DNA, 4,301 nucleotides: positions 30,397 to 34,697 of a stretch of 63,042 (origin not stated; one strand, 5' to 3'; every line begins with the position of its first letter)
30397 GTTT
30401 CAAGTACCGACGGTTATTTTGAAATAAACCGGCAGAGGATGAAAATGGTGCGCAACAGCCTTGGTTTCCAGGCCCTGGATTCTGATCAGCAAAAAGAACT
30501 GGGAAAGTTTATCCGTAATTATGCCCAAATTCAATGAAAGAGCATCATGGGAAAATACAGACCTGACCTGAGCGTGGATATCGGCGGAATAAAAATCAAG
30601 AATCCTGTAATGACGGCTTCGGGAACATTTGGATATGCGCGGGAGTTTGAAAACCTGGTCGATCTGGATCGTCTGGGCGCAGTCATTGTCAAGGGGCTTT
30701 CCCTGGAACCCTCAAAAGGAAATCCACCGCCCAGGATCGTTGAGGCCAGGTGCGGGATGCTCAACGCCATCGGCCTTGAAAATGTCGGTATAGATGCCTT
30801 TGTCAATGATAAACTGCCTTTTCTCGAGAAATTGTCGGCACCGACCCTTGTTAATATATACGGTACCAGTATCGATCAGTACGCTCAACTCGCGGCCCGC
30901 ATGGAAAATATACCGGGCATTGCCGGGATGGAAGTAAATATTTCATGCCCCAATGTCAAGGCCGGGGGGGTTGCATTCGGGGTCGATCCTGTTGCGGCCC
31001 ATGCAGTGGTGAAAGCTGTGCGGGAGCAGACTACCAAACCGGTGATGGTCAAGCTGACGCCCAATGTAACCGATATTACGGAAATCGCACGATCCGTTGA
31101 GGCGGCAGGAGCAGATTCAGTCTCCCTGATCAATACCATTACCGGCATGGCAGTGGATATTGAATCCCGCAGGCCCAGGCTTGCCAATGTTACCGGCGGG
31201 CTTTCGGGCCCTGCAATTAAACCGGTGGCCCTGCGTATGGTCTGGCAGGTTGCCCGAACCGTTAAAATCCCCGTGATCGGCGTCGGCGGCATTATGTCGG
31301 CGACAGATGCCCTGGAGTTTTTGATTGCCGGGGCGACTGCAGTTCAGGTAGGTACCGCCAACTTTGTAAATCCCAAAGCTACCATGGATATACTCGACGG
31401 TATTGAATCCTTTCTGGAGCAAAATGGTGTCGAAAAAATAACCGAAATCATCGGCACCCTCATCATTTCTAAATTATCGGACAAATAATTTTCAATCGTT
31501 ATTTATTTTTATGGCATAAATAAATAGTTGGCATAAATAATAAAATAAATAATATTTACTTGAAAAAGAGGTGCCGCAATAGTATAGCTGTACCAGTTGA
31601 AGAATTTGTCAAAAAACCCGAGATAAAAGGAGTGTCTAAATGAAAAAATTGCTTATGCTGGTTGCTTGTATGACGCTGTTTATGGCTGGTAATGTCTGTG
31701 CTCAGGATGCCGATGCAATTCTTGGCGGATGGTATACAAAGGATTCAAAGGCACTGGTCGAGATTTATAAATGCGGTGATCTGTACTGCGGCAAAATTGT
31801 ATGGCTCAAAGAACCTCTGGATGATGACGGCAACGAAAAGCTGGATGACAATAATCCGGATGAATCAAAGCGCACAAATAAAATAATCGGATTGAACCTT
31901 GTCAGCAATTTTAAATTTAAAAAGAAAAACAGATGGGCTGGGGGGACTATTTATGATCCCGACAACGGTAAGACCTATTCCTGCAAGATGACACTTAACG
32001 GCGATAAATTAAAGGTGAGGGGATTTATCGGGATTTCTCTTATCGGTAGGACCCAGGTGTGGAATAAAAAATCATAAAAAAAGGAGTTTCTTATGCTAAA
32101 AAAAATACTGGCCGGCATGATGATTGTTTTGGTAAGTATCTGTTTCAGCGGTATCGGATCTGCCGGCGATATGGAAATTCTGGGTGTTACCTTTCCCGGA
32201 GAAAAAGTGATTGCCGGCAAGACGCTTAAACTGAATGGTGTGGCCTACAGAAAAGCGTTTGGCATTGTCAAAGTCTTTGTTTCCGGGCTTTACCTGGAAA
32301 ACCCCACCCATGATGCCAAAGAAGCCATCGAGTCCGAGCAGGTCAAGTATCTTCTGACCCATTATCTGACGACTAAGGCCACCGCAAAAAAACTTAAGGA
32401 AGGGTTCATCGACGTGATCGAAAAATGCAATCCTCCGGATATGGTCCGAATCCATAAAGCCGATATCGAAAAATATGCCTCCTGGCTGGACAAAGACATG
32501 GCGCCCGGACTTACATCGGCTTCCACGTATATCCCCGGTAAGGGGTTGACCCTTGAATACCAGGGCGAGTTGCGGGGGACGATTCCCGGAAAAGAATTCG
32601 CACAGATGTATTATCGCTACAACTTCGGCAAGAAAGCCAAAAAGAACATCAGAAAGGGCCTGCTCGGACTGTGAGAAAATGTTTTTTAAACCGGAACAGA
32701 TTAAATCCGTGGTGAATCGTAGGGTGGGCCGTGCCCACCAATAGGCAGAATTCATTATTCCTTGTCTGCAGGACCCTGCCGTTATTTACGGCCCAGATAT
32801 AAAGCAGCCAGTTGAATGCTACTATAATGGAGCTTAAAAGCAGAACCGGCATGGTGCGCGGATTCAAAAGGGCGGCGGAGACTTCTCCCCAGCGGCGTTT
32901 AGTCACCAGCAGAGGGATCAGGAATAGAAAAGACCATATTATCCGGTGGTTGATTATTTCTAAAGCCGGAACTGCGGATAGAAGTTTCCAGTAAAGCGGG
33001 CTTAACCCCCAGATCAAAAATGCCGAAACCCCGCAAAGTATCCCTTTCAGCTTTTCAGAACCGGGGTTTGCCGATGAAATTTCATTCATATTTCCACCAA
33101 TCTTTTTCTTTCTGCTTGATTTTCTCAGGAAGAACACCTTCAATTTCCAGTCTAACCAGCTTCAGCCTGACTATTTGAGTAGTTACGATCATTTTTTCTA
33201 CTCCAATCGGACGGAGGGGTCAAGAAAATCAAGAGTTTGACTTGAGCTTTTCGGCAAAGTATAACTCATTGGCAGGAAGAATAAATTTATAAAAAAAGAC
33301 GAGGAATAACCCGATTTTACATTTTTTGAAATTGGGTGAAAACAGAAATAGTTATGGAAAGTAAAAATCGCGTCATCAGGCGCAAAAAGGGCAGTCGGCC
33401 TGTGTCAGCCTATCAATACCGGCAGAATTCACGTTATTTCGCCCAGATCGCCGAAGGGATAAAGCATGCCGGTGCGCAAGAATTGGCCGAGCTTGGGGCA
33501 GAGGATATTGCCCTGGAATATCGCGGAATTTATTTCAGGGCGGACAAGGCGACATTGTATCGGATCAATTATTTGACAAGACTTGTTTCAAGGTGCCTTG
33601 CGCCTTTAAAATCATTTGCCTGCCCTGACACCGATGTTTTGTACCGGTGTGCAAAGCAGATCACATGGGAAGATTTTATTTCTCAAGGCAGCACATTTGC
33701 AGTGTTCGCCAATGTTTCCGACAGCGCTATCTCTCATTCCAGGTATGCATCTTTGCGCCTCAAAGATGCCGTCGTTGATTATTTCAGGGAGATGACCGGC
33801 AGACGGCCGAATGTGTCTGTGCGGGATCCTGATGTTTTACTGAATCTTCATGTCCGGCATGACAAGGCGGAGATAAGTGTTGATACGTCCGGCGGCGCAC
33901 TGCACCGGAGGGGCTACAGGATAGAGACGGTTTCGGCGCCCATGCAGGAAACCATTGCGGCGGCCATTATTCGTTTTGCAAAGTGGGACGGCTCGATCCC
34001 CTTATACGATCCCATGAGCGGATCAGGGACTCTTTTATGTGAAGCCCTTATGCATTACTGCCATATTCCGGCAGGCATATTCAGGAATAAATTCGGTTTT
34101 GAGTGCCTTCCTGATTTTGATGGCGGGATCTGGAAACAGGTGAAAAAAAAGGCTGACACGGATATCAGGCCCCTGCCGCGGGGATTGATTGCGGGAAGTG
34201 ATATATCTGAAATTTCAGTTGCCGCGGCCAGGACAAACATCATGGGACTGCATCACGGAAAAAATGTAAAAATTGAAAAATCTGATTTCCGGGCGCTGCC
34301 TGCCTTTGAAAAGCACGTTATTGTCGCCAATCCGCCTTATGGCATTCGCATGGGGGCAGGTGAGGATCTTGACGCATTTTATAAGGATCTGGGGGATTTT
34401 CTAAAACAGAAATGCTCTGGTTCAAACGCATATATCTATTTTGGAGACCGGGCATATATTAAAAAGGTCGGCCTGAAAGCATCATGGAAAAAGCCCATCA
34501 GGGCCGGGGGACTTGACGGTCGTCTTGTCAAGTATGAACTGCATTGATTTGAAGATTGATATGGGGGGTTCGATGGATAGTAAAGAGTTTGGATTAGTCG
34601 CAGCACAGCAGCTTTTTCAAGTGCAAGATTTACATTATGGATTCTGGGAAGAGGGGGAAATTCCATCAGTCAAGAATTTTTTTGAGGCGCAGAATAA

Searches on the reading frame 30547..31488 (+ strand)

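Call 37: search_protein_families(library=pfam, proteins=[window:30547-31488:+], max_evalue=0.00001)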
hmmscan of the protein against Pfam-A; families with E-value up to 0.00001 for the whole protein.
window:30547-31488:+ (313 aa): 3 families
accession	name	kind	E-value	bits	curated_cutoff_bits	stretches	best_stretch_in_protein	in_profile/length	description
PF01180.27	DHO_dh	-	1.6e-82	277.5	27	1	8-290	2-291/291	Dihydroorotate dehydrogenase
PF01207.24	Dus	-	4.3e-10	39.6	20.4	1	93-277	50-222/311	Dihydrouridine synthase (Dus)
PF03060.21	NMO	-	3.5e-06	27.1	28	0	216-273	167-226/331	Nitronate monooxygenase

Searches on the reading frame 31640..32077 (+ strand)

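Call 37: search_protein_families(library=pfam, proteins=[window:31640-32077:+], max_evalue=0.00001)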
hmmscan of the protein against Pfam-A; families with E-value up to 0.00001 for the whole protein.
window:31640-32077:+ (145 aa): 1 family
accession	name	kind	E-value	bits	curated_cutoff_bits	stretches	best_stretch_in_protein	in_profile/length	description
PF09917.15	DUF2147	-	3.3e-40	137.6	27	1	29-143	1-112/112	Uncharacterized protein conserved in bacteria (DUF2147)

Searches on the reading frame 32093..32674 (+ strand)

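Call 37: search_protein_families(library=pfam, proteins=[window:32093-32674:+], max_evalue=0.00001)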
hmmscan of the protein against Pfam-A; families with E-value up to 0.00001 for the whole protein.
window:32093-32674:+ (193 aa): 1 family
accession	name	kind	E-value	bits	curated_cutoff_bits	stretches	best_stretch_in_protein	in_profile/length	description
PF16036.10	Chalcone_3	-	2.2e-26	93.3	27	1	27-192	2-165/165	Chalcone isomerase-like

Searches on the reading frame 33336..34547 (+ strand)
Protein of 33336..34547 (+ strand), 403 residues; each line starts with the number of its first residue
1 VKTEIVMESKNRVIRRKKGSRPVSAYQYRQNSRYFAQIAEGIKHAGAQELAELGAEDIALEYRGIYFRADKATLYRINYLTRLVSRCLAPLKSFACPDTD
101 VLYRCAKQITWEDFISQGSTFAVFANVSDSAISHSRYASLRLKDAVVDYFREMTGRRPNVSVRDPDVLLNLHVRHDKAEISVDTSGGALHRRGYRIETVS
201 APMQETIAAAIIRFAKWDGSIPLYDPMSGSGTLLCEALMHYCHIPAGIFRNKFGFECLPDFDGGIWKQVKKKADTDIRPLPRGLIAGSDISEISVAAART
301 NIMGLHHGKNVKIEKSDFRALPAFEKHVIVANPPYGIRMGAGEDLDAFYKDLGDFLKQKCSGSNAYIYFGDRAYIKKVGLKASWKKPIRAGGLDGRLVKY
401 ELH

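Call 37: search_protein_families(library=pfam, proteins=[window:33336-34547:+], max_evalue=0.00001)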
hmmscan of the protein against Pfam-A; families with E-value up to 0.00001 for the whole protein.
window:33336-34547:+ (403 aa): 3 families
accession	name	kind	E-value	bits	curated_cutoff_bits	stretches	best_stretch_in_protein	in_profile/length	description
PF01170.24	UPF0020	-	7.8e-37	127.3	22.3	1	192-397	1-195/197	RMKL-like, methyltransferase domain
PF02926.22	THUMP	-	5.8e-20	71.9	20.6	1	98-183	3-84/84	THUMP domain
PF22020.1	RlmL_1st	-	1.9e-08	34.6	27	1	34-87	2-54/55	RlmL ferredoxin-like domain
